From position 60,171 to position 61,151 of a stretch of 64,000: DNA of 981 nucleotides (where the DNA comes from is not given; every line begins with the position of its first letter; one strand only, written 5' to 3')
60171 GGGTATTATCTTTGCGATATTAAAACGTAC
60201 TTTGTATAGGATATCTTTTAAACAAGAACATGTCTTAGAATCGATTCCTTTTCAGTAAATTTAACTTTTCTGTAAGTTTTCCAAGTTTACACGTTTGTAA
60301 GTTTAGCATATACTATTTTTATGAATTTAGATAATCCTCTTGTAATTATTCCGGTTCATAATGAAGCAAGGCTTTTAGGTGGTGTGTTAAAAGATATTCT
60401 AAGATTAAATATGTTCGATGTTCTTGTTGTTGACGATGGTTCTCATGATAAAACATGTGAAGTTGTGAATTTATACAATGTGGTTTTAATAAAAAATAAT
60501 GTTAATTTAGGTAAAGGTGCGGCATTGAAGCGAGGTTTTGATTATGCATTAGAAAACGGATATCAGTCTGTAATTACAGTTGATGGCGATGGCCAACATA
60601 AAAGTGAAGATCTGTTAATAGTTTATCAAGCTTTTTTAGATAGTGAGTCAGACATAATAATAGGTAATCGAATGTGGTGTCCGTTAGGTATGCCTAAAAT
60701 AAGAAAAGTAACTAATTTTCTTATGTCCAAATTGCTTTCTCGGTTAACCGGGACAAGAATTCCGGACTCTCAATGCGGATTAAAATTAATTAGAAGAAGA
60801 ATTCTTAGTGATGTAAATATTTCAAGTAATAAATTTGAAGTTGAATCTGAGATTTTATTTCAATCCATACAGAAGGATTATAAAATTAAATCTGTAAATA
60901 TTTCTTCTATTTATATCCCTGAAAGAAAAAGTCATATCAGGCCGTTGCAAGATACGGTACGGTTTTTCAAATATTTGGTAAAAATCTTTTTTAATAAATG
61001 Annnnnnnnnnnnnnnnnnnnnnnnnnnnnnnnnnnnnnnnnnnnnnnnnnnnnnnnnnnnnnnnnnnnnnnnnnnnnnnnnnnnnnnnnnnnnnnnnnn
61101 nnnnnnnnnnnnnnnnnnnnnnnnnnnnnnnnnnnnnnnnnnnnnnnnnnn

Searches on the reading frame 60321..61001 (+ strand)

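Call 91: search_protein_families(library=pfam, proteins=[window:60321-61001:+], max_evalue=0.0001)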
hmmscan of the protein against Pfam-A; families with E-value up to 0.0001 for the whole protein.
window:60321-61001:+ (226 aa): 1 family
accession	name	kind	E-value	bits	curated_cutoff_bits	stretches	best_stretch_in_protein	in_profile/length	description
PF00535.33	Glycos_transf_2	-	8.2e-24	84.9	23.3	1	8-164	2-166/168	Glycosyl transferase family 2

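Call 92: search_protein_families(library=ncbifam, proteins=[window:60321-61001:+], max_evalue=1e-10)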
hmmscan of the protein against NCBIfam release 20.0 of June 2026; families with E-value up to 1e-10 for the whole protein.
window:60321-61001:+ (226 aa): 3 families
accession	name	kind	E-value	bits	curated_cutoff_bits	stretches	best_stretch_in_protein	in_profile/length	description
NF058614.1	PPMAGASynPpgS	equivalog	6.1e-29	101.1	370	1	8-213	4-213/226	polyprenyl-phospho-N-acetylgalactosaminyl synthase PpgS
TIGR04182.1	glyco_TIGR04182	equivalog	7e-25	88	325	1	8-219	4-214/293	S-layer glycoprotein N-glycosyltransferase AglJ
NF041391.1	DPhHxTase_Halo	equivalog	1.2e-15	57.1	375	1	13-196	4-183/213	dolichyl-phosphate hexose transferase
